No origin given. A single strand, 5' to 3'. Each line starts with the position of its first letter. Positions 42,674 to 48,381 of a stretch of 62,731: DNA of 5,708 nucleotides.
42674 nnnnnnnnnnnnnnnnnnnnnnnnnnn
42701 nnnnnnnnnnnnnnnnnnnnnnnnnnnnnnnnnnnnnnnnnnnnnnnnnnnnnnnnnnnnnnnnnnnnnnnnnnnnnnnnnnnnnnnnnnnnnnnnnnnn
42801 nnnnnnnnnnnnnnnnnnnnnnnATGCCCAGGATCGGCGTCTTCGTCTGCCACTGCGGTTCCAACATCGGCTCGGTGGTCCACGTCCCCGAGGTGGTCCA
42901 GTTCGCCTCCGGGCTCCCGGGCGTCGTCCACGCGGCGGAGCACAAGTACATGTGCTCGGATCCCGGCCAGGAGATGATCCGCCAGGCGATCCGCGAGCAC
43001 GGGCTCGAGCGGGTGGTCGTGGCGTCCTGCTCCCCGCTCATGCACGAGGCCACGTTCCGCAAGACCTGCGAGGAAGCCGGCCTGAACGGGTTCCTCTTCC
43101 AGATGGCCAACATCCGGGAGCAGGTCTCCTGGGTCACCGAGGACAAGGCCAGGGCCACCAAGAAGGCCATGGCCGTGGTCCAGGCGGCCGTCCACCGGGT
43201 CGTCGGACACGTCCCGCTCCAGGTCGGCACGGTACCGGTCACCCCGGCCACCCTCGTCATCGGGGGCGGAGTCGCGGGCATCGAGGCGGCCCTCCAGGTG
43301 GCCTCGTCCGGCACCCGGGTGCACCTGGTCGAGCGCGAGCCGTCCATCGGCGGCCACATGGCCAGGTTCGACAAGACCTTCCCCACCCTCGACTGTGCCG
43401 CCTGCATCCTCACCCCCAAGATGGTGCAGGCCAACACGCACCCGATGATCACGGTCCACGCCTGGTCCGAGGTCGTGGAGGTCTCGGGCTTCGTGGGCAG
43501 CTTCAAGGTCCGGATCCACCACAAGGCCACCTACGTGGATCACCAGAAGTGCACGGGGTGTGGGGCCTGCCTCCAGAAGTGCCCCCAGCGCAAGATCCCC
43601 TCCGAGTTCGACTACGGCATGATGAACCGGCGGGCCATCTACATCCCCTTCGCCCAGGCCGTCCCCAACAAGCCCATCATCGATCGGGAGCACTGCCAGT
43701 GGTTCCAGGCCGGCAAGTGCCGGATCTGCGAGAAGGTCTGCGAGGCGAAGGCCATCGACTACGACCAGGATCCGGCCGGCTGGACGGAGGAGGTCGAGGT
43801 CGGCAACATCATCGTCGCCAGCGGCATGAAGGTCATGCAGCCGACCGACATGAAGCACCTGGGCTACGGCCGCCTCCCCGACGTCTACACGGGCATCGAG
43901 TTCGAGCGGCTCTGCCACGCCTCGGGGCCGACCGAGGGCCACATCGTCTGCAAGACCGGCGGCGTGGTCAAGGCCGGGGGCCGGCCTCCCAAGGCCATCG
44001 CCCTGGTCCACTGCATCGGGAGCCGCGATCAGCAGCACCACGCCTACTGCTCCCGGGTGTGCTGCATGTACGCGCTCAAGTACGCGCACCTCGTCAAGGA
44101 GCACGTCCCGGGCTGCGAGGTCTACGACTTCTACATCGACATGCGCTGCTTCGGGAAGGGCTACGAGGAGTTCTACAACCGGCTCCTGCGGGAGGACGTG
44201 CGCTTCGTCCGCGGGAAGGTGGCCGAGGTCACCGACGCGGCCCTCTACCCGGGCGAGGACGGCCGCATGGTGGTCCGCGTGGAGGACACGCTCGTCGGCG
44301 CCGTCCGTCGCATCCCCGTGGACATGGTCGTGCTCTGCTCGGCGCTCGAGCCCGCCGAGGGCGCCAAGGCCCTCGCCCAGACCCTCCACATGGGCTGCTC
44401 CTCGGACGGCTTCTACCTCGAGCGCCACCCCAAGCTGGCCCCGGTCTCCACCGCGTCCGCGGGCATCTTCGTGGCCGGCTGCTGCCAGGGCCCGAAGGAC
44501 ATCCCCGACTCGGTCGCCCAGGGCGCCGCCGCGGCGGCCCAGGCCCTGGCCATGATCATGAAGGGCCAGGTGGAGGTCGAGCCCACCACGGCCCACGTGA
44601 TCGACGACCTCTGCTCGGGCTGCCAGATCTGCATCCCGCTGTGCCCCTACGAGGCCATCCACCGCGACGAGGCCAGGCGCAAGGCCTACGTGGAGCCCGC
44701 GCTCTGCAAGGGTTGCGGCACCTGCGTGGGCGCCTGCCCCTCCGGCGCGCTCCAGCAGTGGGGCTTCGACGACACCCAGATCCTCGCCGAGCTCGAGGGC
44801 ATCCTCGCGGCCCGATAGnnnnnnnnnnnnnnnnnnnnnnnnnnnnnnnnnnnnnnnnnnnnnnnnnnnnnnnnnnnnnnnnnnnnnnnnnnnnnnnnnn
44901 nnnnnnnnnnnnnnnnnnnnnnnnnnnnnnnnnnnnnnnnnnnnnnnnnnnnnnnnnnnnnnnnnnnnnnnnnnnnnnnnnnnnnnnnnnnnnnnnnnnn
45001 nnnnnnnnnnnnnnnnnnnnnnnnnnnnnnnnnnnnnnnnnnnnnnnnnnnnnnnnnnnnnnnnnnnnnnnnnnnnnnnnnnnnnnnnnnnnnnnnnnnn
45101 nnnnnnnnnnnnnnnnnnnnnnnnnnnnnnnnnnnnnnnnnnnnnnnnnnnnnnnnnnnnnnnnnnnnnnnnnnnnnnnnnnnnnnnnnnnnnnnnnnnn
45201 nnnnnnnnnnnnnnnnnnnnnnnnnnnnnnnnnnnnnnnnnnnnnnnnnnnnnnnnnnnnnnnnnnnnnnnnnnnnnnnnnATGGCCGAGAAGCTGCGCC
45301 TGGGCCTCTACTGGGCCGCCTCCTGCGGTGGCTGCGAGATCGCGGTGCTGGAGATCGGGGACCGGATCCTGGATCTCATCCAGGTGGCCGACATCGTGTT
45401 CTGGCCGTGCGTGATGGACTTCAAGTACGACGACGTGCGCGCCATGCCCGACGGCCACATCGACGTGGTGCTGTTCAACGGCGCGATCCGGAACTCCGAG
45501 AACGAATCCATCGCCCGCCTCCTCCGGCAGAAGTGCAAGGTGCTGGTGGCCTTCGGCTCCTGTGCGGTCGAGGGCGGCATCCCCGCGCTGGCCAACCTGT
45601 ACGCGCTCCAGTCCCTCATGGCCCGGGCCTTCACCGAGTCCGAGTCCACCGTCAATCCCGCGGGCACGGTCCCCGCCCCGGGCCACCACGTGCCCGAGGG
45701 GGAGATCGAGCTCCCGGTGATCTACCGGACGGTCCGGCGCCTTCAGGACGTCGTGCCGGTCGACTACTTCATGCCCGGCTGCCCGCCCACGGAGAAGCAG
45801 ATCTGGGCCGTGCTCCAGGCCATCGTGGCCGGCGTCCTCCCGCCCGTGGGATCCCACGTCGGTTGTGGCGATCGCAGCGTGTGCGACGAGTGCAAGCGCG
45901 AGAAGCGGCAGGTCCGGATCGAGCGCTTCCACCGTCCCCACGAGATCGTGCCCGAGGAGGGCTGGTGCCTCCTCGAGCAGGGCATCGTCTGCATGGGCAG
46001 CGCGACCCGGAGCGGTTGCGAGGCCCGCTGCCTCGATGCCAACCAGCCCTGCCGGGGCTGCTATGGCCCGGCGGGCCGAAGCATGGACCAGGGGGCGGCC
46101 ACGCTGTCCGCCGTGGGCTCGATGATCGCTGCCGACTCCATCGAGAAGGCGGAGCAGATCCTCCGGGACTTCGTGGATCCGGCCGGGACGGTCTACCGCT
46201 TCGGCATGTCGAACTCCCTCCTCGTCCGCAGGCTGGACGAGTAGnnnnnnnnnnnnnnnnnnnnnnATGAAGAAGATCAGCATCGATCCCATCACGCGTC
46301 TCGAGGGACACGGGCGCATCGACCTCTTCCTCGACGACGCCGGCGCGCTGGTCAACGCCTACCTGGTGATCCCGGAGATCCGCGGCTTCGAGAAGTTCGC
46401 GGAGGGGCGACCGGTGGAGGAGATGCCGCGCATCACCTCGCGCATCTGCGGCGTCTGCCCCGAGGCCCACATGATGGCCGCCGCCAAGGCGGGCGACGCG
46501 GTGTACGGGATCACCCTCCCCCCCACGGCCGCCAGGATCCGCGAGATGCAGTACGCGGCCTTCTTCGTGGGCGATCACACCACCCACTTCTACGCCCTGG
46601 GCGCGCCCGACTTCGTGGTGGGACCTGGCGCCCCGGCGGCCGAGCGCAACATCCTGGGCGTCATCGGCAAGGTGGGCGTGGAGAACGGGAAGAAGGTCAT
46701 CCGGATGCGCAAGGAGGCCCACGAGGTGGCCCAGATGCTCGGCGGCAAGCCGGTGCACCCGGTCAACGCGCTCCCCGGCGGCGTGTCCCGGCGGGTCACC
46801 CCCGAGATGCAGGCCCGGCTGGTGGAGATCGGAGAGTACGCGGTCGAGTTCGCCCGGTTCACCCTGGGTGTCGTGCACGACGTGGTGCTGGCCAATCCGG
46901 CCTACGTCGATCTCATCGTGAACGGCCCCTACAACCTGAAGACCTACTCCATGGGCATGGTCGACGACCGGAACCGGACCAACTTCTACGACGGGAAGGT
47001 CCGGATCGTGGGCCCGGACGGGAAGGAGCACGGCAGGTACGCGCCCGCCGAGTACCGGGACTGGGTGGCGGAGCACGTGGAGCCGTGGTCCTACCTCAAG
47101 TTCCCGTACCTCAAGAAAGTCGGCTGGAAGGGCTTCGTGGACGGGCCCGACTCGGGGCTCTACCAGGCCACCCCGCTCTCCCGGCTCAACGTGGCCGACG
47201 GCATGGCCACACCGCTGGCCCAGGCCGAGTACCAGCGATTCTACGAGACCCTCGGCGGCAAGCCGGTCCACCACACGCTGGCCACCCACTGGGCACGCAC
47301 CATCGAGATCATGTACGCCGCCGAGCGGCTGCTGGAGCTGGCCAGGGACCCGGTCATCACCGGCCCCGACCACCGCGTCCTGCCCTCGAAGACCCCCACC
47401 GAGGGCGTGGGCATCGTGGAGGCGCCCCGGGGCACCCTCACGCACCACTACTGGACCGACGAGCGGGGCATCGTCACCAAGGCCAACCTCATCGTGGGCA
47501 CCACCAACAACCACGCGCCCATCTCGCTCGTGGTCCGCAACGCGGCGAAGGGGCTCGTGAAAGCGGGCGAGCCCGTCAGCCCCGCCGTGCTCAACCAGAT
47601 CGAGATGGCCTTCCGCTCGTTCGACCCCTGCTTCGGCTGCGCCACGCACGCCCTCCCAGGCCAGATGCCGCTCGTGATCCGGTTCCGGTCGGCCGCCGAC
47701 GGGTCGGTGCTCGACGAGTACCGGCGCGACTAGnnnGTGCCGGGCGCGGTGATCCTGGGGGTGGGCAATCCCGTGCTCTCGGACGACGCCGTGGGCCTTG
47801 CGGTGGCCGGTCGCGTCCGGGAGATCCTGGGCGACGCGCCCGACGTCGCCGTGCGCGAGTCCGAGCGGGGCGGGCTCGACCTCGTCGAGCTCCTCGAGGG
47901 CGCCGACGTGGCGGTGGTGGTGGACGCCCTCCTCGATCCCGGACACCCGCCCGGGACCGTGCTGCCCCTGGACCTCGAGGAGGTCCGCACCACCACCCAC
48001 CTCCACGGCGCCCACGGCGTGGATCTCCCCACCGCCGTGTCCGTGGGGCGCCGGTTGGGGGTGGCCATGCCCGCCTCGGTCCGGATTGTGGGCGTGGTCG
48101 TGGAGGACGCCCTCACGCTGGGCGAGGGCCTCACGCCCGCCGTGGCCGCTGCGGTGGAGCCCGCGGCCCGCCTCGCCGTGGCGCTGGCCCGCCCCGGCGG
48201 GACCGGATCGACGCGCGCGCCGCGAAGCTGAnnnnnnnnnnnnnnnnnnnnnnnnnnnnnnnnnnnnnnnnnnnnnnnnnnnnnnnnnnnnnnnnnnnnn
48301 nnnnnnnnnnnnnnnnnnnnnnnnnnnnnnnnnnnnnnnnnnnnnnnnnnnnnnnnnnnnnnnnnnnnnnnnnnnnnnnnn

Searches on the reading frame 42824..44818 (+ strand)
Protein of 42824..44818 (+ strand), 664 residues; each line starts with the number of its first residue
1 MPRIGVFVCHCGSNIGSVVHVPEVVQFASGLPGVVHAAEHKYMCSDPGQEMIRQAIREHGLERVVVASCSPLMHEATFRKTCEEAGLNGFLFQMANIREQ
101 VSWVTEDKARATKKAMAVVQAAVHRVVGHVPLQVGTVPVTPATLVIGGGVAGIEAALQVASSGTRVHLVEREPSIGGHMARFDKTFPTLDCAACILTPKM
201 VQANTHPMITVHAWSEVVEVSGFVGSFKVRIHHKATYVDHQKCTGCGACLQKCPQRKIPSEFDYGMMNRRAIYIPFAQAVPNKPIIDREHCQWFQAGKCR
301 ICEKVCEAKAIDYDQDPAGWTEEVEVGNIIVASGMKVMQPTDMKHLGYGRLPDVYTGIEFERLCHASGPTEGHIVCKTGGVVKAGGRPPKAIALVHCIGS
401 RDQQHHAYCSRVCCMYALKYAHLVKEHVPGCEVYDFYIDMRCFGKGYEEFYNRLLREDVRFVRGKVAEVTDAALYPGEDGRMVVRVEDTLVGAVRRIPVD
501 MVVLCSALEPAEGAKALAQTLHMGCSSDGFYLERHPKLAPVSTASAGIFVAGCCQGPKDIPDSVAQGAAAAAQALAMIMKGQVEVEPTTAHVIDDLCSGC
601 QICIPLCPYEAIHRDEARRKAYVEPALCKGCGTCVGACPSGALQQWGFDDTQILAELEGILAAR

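Call 13: search_protein_families(library=pfam, proteins=[window:42824-44818:+], max_evalue=0.001)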
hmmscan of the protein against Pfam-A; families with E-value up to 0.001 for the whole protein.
window:42824-44818:+ (664 aa): 20 families
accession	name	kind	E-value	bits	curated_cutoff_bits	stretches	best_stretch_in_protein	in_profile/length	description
PF00037.32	Fer4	-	1.2e-16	60.2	21.1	3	622-643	2-23/24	4Fe-4S binding domain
PF12838.12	Fer4_7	-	5.3e-14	52.9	27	2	597-642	2-52/52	4Fe-4S dicluster domain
PF13187.11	Fer4_9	-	6.2e-13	49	27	1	597-642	2-51/52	4Fe-4S dicluster domain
PF13484.11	Fer4_16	-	7.7e-11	43.1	30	1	242-308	1-65/66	4Fe-4S double cluster binding domain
PF25160.1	LdpA_Fe-S-bd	-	2e-10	40.7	27.6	1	589-614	20-45/49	LdpA Fe-S cluster-binding domain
PF12837.12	Fer4_6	-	5e-09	36.1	25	1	621-643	2-24/24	4Fe-4S binding domain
PF13237.11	Fer4_10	-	6.2e-09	36.1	25.5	2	594-639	6-53/53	4Fe-4S dicluster domain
PF07992.20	Pyr_redox_2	-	6.2e-09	36.1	26.1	1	144-182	4-31/291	Pyridine nucleotide-disulphide oxidoreductase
PF14697.11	Fer4_21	-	2e-08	34.7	35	1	590-641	1-55/59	4Fe-4S dicluster domain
PF12831.13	FAD_oxidored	-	2.3e-08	34.2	27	1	144-180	3-39/416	FAD dependent oxidoreductase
PF12797.12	Fer4_2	-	7.8e-08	32.2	24.5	2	236-254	3-21/22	4Fe-4S binding domain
PF13450.12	NAD_binding_8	-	9.4e-08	32.7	21.9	1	145-197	1-53/68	NAD(P)-binding Rossmann-like domain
PF01134.28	GIDA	-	3.8e-06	26.7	22.1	1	144-171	3-30/391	Glucose inhibited division protein A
PF00890.30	FAD_binding_2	-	5.6e-06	26.2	20.4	1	144-180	3-39/414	FAD binding domain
PF00070.33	Pyr_redox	-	2.9e-05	24.9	22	1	144-176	3-35/82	Pyridine nucleotide-disulphide oxidoreductase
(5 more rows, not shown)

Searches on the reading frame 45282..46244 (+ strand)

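Call 13: search_protein_families(library=pfam, proteins=[window:45282-46244:+], max_evalue=0.001)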
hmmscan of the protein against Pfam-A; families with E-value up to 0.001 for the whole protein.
window:45282-46244:+ (320 aa): 1 family
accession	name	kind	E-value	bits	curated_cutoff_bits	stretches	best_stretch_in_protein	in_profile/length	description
PF01058.29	Oxidored_q6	-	1.1e-27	96.8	27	1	15-180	1-127/128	NADH ubiquinone oxidoreductase, 20 Kd subunit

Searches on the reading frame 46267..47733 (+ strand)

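Call 13: search_protein_families(library=pfam, proteins=[window:46267-47733:+], max_evalue=0.001)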
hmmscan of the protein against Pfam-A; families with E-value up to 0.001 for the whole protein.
window:46267-47733:+ (488 aa): 1 family
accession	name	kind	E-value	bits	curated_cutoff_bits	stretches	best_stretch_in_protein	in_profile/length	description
PF00374.24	NiFeSe_Hases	-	3e-37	129.2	25.8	2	39-117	1-79/508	Nickel-dependent hydrogenase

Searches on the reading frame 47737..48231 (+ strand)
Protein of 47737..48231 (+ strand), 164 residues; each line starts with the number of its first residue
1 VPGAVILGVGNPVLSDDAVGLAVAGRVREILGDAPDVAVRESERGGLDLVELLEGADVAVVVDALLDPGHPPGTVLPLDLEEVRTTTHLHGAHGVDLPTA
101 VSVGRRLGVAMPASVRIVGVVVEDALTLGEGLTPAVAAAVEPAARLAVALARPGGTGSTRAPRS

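Call 13: search_protein_families(library=pfam, proteins=[window:47737-48231:+], max_evalue=0.001)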
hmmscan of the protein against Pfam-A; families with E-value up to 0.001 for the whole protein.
window:47737-48231:+ (164 aa): 1 family
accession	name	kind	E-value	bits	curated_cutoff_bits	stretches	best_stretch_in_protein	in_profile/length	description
PF01750.23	HycI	-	3.3e-09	37.1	23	1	43-148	23-128/130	Hydrogenase maturation protease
